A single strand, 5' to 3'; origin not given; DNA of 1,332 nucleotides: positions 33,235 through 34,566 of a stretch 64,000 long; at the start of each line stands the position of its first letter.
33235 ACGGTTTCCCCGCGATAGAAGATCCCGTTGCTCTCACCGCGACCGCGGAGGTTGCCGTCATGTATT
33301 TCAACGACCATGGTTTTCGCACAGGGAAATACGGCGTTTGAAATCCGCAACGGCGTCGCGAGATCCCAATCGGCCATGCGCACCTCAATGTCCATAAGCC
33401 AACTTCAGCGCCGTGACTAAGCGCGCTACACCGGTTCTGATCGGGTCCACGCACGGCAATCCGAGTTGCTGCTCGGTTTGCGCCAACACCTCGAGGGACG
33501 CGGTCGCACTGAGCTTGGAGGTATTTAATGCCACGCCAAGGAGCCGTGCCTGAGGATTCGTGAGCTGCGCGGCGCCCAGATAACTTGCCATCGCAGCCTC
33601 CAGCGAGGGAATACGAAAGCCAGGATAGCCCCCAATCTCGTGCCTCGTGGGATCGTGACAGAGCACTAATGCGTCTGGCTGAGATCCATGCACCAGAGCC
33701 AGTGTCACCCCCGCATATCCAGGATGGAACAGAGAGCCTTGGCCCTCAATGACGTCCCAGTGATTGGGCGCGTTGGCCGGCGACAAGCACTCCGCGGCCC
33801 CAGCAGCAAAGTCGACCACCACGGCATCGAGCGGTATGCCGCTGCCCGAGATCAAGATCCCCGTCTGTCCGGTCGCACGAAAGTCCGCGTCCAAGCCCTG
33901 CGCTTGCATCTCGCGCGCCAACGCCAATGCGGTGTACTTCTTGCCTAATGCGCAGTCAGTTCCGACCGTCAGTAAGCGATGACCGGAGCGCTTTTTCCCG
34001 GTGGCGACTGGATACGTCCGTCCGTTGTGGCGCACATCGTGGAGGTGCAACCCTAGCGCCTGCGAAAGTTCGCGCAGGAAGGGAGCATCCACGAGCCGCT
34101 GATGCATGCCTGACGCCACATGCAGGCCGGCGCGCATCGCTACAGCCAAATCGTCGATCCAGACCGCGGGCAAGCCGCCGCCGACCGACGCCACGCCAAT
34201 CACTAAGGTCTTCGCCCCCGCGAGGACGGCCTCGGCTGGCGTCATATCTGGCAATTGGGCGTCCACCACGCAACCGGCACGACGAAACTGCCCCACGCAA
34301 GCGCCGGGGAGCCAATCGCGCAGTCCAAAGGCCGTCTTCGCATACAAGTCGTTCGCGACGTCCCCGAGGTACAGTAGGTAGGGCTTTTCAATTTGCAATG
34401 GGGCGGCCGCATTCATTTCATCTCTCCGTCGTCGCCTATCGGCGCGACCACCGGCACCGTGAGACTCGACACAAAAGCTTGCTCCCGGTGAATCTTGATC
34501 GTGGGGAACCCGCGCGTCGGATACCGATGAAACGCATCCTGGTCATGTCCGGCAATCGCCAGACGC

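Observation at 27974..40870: Ten-gene, translationally coupled TonB-receptor operon: candidate uncharacterised locus for uptake and catabolism of D-amino-acid or murein peptides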

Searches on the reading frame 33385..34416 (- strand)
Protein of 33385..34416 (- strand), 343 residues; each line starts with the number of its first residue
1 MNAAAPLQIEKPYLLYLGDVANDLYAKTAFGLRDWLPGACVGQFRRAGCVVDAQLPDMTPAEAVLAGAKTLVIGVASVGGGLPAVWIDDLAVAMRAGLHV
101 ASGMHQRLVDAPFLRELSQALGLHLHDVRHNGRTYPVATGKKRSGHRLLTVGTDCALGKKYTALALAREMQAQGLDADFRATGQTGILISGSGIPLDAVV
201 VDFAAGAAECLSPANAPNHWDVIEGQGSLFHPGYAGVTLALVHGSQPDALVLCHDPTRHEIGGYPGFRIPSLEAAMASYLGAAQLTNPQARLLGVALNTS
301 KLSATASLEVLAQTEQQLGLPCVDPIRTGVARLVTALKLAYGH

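Call 3: search_protein_families(library=pfam, proteins=[window:33385-34416:-])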
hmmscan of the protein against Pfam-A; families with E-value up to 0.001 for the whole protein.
window:33385-34416:- (343 aa): 2 families
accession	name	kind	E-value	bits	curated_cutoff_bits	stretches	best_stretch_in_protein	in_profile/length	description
PF07755.17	DUF1611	-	2.5e-74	249.5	25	1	137-334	2-201/201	Domain of unknown function (DUF1611_C) P-loop domain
PF17396.8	DUF1611_N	-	4.5e-20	72.2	22.6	1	46-130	3-94/95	Domain of unknown function (DUF1611_N) Rossmann-like domain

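Call 4: search_protein_families(library=ncbifam, proteins=[window:33385-34416:-])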
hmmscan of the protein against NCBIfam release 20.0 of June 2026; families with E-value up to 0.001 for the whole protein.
window:33385-34416:- (343 aa): 1 family
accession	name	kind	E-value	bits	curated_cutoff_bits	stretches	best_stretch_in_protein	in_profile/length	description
NF041892.1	DgcN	equivalog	5.1e-142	472.6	480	1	12-337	1-326/326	N-acetyltransferase DgcN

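Call 45: search_solved_structures(query=window:33385-34416:-, max_evalue=0.001, show_alignments=1)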
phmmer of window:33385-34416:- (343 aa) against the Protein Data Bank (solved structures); distinct sequences matched with E-value up to 0.001: 3.
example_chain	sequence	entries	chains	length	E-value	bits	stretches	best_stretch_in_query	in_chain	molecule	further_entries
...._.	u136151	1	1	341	7.6e-107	360.6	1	9-340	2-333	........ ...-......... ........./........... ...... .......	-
2obn_A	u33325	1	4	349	1.6e-49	172.2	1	39-336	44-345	Hypothetical protein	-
2g0t_A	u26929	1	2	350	1.9e-30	109.5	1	62-267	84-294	conserved hypothetical protein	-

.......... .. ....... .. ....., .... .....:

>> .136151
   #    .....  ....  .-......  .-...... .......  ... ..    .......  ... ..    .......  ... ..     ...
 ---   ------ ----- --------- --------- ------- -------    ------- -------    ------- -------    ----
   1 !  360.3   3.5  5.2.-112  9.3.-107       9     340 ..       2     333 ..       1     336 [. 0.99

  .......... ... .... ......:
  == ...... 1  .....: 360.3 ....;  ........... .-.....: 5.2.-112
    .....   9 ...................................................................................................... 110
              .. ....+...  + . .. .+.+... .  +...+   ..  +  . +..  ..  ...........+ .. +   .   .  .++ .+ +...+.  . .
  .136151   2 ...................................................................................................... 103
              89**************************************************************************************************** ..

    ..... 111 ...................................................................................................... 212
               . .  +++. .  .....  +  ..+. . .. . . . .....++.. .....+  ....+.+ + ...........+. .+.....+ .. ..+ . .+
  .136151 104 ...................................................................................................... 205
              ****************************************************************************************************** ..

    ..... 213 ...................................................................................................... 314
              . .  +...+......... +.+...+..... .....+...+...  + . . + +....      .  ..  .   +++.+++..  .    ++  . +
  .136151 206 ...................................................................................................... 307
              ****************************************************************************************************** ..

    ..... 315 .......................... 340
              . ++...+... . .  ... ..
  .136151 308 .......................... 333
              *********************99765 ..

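Call 74: find_homologous_proteins(query=window:33385-34416:-, max_evalue=1e-40)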
Query window:33385-34416:- (343 aa): 8000 proteins with E <= 1e-40 among 8000 candidates; the best 120 are listed.
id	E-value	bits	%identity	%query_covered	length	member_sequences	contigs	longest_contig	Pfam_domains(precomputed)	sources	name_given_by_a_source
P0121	1.6e-221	753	99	100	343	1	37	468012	PF07755.18,PF17396.9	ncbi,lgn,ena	-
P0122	1.7e-221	752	99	100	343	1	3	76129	PF07755.18,PF17396.9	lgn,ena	-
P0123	3.4e-221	751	99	100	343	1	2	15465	PF07755.18,PF17396.9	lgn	-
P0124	8.1e-220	747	98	100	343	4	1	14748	PF07755.18,PF17396.9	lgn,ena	-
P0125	1.7e-214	729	96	100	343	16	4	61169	PF07755.18,PF17396.9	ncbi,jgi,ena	-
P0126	3.4e-193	659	89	100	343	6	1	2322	PF07755.18,PF17396.9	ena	-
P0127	9.8e-153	526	70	97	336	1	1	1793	PF07755.18,PF17396.9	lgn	-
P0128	5.2e-152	524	70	97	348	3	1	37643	PF07755.18,PF17396.9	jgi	jgi:uncharacterized NAD-dependent epimerase/dehydratase family protein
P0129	1.7e-151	522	71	96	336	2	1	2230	PF07755.18,PF17396.9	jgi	jgi:uncharacterized NAD-dependent epimerase/dehydratase family protein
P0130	1.9e-151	522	71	96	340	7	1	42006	PF07755.18,PF17396.9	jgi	-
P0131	6.9e-151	520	70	96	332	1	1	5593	PF07755.18,PF17396.9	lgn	-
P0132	3.4e-150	518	70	96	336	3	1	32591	PF07755.18,PF17396.9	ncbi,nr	ncbi:MAG TPA: N-acetyltransferase DgcN [Steroidobacteraceae bacterium]|nr:N-acetyltransferase DgcN [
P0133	2.8e-149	515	69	96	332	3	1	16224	PF07755.18,PF17396.9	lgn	-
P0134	8.9e-149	513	69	96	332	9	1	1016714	PF07755.18,PF17396.9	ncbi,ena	-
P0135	1.3e-148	513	69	96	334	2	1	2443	PF07755.18,PF17396.9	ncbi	-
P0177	8.0e-128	444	60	97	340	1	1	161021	PF07755.18,PF17396.9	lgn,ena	-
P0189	3.5e-127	442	62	97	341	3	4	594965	PF07755.18,PF17396.9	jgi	jgi:uncharacterized NAD-dependent epimerase/dehydratase family protein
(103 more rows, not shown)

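Call 75: find_encoding_contigs(protein=P0121, flank=10000, max_places=3)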
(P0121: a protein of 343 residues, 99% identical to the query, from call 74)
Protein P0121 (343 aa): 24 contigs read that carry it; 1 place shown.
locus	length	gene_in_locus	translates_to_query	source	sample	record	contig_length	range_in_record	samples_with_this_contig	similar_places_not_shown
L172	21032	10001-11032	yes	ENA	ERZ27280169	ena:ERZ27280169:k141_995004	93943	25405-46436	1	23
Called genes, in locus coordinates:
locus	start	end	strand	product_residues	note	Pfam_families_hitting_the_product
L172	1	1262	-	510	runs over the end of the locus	PF00144:Beta-lactamase, PF11954:DUF3471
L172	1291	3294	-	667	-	PF00144:Beta-lactamase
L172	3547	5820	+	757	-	PF07715:Plug, PF00593:TonB_dep_Rec_b-barrel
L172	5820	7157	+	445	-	PF00202:Aminotran_3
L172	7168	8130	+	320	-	PF05853:BKACE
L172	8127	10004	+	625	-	PF02129:Peptidase_S15, PF08530:PepX_C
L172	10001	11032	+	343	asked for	PF17396:DUF1611_N, PF07755:DUF1611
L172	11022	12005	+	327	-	PF02746:MR_MLE_N (weak), PF13378:MR_MLE_C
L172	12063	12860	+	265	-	PF01261:AP_endonuc_2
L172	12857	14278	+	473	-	PF00324:AA_permease, PF13520:AA_permease_2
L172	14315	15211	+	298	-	PF03446:NAD_binding_2, PF03807:F420_oxidored (weak), PF14833:NAD_binding_11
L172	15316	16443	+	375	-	PF02771:Acyl-CoA_dh_N, PF02770:Acyl-CoA_dh_M, PF00441:Acyl-CoA_dh_1, PF22924:ACOX_C_alpha1 (faint), PF08028:Acyl-CoA_dh_2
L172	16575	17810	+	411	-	PF06032:S-Me-THD_N, PF20906:S-Me-THD_C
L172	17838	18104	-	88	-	PF01850:PIN (weak)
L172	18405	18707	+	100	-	-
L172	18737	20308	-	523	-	-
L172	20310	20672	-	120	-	PF00816:Histone_HNS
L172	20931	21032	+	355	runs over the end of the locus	PF00953:Glycos_transf_4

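Call 76: find_encoding_contigs(protein=P0134, flank=8000, max_places=1)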
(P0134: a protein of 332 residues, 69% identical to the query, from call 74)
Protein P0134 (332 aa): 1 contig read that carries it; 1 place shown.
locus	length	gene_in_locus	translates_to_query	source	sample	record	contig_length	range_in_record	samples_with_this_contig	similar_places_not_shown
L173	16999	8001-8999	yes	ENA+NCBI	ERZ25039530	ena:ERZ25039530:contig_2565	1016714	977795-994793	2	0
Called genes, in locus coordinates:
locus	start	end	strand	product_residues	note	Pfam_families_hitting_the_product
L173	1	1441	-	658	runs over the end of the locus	PF00144:Beta-lactamase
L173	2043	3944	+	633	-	PF07715:Plug (weak), PF00593:TonB_dep_Rec_b-barrel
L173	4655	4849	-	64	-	-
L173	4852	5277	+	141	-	PF00202:Aminotran_3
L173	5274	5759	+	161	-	PF05853:BKACE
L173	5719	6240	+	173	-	PF05853:BKACE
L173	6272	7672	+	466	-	PF02129:Peptidase_S15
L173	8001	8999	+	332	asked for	PF17396:DUF1611_N, PF07755:DUF1611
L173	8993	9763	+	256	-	PF01261:AP_endonuc_2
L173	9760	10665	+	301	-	PF03446:NAD_binding_2, PF03807:F420_oxidored (faint), PF14833:NAD_binding_11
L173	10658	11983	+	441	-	PF07690:MFS_1, PF00854:PTR2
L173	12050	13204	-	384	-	PF01070:FMN_dh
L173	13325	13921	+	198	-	PF07617:DUF1579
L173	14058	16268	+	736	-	PF00141:peroxidase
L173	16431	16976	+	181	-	PF13488:Gly-zipper_Omp (faint), PF13441:Gly-zipper_YMGG (weak), PF05433:Rick_17kDa_Anti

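Call 77: find_encoding_contigs(protein=P0189, flank=8000, max_places=1)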
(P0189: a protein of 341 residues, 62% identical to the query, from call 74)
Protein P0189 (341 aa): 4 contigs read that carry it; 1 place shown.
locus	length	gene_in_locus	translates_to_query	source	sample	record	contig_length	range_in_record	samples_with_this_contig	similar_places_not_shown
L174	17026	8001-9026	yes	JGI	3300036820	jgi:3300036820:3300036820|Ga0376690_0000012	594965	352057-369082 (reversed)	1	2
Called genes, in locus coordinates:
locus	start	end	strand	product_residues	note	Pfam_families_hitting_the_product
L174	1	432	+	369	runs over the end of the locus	PF00657:Lipase_GDSL, PF13472:Lipase_GDSL_2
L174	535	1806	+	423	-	PF02746:MR_MLE_N (faint), PF13378:MR_MLE_C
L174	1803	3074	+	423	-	PF07690:MFS_1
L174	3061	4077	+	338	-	PF00248:Aldo_ket_red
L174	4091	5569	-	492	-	PF00150:Cellulase, PF18564:Glyco_hydro_5_C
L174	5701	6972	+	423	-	PF00657:Lipase_GDSL, PF13472:Lipase_GDSL_2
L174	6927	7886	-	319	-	PF00126:HTH_1, PF03466:LysR_substrate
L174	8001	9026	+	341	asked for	PF17396:DUF1611_N, PF07755:DUF1611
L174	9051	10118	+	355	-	PF00135:COesterase, PF20434:BD-FAE, PF07859:Abhydrolase_3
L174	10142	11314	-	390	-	PF07690:MFS_1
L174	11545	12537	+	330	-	-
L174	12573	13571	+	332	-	-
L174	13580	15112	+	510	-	PF25839:Apionate_lact_C (weak)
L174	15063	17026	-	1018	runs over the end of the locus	PF17132:Glyco_hydro_106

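Call 78: find_encoding_contigs(protein=P0177, flank=8000, max_places=1)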
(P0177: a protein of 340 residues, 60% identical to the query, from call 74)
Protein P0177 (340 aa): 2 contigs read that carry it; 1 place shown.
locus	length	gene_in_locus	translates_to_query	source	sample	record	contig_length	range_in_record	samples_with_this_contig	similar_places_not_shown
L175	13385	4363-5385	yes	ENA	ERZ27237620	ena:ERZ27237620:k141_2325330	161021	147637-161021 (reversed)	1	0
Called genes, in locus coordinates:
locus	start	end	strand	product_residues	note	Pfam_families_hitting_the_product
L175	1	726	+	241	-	?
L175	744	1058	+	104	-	PF04267:SoxD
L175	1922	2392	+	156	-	PF01571:GCV_T, PF04268:SoxG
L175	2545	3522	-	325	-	PF01073:3Beta_HSD (faint), PF01370:Epimerase, PF07993:NAD_binding_4 (faint), PF16363:GDP_Man_Dehyd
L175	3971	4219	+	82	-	-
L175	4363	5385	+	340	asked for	PF17396:DUF1611_N, PF07755:DUF1611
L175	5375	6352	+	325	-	PF02746:MR_MLE_N, PF13378:MR_MLE_C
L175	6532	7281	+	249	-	PF07364:DUF1485, PF07171:MlrC_C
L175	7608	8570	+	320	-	PF00126:HTH_1, PF03466:LysR_substrate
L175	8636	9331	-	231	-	-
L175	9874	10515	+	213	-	PF04542:Sigma70_r2 (weak)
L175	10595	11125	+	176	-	-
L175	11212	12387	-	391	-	PF20583:DUF6786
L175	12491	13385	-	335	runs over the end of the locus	PF01116:F_bP_aldolase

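Call 79: list_cluster_members(proteins=[P0121, P0125, P0132])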
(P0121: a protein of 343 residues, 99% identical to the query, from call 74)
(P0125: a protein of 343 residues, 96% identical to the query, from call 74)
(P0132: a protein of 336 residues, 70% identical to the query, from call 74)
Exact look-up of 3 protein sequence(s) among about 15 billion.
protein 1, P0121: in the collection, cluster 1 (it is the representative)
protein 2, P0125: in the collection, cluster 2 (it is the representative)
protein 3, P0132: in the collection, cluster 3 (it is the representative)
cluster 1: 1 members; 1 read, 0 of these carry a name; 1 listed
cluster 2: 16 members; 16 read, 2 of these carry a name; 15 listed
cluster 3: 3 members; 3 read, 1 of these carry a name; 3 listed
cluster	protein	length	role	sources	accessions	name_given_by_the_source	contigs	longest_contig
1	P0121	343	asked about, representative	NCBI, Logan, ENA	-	-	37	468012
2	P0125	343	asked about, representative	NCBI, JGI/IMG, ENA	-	-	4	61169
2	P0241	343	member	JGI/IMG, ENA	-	uncharacterized NAD-dependent epimerase/dehydratase family protein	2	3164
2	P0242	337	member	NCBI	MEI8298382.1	MAG: DUF1611 domain-containing protein [Pseudomonadota bacterium]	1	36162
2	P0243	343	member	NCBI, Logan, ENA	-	-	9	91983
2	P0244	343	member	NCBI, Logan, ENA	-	-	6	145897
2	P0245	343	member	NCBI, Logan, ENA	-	-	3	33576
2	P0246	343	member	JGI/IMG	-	-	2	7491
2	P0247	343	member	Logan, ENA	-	-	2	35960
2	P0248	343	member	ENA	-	-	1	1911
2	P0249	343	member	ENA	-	-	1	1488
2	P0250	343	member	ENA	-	-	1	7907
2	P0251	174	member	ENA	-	-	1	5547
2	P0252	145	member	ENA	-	-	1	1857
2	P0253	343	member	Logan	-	-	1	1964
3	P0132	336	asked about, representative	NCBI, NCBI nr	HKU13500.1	MAG TPA: N-acetyltransferase DgcN [Steroidobacteraceae bacterium] | N-acetyltransferase DgcN [Steroidobacteraceae bacterium]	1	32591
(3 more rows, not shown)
